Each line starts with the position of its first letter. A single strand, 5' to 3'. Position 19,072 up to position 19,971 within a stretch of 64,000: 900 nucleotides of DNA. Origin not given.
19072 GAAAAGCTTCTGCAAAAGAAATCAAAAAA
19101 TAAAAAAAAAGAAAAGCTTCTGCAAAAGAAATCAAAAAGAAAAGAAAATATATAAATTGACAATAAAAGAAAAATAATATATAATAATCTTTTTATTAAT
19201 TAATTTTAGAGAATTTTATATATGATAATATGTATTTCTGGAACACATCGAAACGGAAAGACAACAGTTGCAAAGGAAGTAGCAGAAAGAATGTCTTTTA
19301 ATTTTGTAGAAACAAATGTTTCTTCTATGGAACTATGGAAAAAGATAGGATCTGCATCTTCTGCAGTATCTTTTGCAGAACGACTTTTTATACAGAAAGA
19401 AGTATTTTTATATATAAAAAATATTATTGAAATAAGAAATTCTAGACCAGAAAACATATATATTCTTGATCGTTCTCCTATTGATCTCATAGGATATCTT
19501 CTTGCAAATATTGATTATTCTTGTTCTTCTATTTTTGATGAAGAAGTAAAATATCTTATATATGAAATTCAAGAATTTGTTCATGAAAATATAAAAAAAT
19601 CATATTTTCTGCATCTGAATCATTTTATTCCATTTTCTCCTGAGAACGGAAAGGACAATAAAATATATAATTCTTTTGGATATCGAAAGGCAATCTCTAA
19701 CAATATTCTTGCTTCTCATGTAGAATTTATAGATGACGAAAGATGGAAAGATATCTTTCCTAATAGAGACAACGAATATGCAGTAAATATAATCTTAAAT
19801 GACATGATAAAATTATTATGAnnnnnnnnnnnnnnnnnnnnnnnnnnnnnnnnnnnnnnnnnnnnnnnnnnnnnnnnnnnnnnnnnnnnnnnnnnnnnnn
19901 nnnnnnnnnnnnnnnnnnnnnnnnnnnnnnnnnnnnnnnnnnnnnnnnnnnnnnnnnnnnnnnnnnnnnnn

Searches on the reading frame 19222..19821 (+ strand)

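Call 12: search_protein_families(library=pfam, max_evalue=0.001, proteins=[window:19222-19821:+])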
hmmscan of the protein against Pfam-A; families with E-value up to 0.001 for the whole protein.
window:19222-19821:+ (199 aa): 4 families
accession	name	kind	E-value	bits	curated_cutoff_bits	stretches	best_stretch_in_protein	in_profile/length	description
PF13521.12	AAA_28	-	2.4e-05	25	27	1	3-114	2-110/164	AAA domain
PF13238.12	AAA_18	-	2.7e-05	25.1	29.4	1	3-45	1-38/128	AAA domain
PF00004.35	AAA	-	3.6e-05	24.6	21.2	1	3-50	1-47/131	ATPase family associated with various cellular activities (AAA)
PF01712.25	dNK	-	0.00097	19.4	27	0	3-128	1-125/203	Deoxynucleoside kinase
